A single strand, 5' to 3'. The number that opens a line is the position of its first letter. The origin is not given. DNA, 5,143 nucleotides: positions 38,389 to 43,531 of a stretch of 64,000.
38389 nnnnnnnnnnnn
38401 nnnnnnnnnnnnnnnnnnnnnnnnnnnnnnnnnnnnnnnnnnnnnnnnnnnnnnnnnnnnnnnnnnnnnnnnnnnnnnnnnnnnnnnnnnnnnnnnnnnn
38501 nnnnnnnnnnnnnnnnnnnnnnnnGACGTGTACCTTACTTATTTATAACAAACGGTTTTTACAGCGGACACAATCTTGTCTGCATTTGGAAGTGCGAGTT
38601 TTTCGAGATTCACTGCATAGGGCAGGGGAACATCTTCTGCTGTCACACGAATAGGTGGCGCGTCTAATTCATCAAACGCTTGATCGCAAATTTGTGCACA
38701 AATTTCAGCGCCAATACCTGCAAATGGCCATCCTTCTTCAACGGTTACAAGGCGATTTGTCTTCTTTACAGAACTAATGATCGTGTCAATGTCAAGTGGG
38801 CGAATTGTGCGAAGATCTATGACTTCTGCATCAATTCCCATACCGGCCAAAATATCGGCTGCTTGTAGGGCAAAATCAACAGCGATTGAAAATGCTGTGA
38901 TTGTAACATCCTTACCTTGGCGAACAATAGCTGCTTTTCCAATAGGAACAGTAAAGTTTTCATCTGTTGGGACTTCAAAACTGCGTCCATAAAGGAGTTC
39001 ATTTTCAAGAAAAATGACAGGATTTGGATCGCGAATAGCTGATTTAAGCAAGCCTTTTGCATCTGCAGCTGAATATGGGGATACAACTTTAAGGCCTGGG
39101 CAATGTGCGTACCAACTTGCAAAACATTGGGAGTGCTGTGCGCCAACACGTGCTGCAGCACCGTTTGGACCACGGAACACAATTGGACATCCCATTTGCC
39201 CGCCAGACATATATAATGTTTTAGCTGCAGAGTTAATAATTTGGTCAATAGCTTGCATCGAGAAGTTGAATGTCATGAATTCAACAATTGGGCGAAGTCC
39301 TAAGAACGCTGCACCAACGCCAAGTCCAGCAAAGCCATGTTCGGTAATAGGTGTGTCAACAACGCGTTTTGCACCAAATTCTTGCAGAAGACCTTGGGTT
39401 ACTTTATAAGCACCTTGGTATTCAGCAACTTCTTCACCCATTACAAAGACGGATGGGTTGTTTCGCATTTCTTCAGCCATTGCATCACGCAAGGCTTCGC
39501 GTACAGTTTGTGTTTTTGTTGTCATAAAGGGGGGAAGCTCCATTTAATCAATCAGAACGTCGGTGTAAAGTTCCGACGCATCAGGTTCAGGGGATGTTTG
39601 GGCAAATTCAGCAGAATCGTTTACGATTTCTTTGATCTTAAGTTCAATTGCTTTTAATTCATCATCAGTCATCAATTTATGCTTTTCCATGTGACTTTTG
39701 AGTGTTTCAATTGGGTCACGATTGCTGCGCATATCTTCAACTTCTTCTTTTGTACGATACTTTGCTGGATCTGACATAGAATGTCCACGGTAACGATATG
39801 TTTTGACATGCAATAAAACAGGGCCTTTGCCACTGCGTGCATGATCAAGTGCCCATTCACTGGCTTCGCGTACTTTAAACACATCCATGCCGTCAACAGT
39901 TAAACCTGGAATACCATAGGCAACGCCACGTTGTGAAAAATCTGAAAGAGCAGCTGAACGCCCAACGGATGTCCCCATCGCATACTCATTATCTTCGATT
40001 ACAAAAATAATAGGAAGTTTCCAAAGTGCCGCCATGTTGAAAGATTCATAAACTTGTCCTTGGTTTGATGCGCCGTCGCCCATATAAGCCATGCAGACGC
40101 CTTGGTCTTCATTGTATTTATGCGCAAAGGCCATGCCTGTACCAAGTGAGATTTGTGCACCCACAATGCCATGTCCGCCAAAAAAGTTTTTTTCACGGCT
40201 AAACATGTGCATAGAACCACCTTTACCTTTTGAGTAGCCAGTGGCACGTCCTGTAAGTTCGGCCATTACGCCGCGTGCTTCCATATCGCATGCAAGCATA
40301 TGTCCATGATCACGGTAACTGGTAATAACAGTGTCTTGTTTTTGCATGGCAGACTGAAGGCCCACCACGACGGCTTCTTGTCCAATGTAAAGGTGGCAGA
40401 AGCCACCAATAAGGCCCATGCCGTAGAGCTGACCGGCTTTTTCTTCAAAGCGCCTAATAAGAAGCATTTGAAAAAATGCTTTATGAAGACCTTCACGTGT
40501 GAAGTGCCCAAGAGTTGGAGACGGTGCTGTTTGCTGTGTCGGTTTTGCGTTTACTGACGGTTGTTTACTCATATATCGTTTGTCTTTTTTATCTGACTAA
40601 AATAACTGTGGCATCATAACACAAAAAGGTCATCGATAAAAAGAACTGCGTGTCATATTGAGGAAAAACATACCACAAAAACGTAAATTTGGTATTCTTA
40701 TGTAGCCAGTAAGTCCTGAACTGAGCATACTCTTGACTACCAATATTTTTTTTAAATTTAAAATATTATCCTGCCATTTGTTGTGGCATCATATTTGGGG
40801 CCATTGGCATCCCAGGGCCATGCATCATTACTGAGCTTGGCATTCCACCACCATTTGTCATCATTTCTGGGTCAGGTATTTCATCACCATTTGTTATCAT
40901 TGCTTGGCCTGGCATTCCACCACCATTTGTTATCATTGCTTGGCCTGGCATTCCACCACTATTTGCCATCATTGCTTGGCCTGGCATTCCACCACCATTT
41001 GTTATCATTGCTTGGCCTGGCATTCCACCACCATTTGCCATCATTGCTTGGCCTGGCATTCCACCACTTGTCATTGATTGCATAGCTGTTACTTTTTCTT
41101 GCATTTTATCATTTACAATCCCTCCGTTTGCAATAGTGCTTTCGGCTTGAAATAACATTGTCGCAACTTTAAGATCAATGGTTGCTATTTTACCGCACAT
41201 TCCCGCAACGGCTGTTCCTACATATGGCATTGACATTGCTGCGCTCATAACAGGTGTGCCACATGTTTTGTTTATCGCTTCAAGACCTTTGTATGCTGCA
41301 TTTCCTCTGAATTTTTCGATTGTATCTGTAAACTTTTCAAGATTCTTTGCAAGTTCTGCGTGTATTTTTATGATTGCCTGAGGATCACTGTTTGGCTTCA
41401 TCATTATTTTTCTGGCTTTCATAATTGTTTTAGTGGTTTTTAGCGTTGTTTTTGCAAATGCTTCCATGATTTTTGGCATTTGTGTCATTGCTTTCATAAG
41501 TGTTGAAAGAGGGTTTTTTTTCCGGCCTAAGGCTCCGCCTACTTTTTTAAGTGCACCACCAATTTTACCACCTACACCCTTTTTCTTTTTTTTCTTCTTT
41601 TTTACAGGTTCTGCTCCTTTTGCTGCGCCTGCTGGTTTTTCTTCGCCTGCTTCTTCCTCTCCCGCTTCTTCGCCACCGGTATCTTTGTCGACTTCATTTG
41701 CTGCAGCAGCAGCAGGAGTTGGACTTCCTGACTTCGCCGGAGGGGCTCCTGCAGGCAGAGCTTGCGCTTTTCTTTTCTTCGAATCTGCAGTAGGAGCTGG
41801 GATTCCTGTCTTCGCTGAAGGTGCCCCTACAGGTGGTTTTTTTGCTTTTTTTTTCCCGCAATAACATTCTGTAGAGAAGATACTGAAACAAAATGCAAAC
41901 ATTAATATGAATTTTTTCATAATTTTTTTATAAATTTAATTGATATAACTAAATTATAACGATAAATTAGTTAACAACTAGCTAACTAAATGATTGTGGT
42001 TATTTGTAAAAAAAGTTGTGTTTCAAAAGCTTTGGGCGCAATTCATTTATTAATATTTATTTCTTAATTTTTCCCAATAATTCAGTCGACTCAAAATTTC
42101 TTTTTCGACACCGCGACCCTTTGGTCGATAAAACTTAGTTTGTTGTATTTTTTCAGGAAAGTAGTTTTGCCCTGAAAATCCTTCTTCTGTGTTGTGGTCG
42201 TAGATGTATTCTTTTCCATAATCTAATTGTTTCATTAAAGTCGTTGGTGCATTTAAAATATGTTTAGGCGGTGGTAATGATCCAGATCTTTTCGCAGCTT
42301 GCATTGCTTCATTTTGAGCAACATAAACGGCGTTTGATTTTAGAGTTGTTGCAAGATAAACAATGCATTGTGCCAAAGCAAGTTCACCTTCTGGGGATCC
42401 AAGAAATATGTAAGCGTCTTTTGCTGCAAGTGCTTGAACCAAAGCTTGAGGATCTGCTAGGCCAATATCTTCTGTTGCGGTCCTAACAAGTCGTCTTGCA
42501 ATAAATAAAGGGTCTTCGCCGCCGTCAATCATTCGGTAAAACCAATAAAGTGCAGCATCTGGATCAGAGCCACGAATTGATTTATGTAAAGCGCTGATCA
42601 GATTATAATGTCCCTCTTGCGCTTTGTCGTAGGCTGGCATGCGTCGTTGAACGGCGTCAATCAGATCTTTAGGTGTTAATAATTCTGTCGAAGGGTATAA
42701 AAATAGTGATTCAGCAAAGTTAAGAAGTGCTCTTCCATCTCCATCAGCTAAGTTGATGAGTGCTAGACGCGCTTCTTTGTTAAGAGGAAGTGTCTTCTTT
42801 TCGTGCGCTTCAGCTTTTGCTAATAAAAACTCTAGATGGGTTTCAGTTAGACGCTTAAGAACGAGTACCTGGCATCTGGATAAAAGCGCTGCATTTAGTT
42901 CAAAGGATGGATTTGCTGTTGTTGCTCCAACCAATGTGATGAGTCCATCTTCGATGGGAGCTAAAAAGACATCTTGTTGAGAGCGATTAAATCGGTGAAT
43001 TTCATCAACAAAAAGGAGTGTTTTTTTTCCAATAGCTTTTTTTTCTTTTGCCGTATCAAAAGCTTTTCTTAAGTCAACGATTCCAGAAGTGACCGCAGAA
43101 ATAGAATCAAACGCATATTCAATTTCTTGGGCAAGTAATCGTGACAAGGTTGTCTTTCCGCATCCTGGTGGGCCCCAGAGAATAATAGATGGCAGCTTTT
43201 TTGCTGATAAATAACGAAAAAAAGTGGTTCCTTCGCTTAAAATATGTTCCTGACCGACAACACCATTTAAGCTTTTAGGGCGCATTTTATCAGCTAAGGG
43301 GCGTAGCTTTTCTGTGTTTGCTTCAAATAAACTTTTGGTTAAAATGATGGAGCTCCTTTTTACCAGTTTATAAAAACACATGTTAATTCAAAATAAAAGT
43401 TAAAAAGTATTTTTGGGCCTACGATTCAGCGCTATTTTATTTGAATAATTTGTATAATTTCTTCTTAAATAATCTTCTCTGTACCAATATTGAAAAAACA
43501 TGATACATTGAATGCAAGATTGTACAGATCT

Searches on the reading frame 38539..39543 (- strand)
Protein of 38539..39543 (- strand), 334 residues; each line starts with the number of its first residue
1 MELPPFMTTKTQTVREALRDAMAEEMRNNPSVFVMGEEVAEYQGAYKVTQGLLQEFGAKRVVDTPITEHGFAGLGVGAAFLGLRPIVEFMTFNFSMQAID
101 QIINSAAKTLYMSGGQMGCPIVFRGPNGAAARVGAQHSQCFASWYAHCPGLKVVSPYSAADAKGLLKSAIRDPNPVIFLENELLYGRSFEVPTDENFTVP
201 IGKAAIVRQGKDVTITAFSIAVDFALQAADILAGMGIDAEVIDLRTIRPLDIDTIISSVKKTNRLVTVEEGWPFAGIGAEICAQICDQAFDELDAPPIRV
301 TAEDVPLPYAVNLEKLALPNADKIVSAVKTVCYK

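Call 36: search_protein_families(library=pfam, proteins=[window:38539-39543:-])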
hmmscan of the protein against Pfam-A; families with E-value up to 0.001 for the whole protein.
window:38539-39543:- (334 aa): 2 families
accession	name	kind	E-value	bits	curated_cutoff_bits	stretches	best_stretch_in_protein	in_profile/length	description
PF02779.29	Transket_pyr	-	3.4e-46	157.5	27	1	12-185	3-172/174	Transketolase, pyrimidine binding domain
PF02780.25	Transketolase_C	-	4.7e-41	140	25.9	1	202-324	1-124/124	Transketolase, C-terminal domain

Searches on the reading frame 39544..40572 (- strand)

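Call 36: search_protein_families(library=pfam, proteins=[window:39544-40572:-])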
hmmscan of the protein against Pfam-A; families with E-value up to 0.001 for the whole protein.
window:39544-40572:- (342 aa): 2 families
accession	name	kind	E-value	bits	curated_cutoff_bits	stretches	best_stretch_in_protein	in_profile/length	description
PF00676.26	E1_dh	-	3e-107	358.5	22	1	35-332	2-299/300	Dehydrogenase E1 component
PF13292.11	DXP_synthase_N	-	2.2e-11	44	21.2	1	134-205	110-181/274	1-deoxy-D-xylulose-5-phosphate synthase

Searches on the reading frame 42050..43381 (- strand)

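Call 37: search_protein_families(library=pfam, proteins=[window:42050-43381:-])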
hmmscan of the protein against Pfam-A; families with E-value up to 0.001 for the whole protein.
window:42050-43381:- (443 aa): 13 families
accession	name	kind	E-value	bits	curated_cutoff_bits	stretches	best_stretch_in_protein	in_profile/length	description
PF12002.13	MgsA_C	-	4.3e-65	219.1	27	1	271-436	1-166/167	MgsA AAA+ ATPase C terminal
PF16193.11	AAA_assoc_2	-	7.7e-20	71.4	34.3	1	195-270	2-81/81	AAA C-terminal domain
PF05496.18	RuvB_N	-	3.9e-16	59.6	27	1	33-156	1-122/159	Holliday junction DNA helicase RuvB P-loop domain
PF00004.35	AAA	-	3.6e-15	57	21.2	1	66-175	1-128/131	ATPase family associated with various cellular activities (AAA)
PF01078.27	Mg_chelatase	-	1.5e-06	28.2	20.3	0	119-155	106-142/207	Magnesium chelatase, subunit ChlI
PF07728.20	AAA_5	-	1.8e-06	28.4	22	1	66-149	2-96/139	AAA domain (dynein-related subfamily)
PF13191.12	AAA_16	-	8.4e-06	26.8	32.6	1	42-90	3-51/167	AAA ATPase domain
PF13173.12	AAA_14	-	6.1e-05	23.5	27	1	65-135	4-78/129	AAA domain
PF13238.12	AAA_18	-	0.00014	22.7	29.4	1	66-97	1-31/128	AAA domain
PF13401.12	AAA_22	-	0.00023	21.9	27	0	65-88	7-30/130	AAA domain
PF20720.3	nSTAND3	-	0.00034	20.8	27.2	1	65-113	19-66/155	Novel STAND NTPase 3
PF05673.19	DUF815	-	0.00042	20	23.8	1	26-129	16-117/249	Protein of unknown function (DUF815)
PF13521.12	AAA_28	-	0.00055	20.6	27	0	66-89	2-25/164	AAA domain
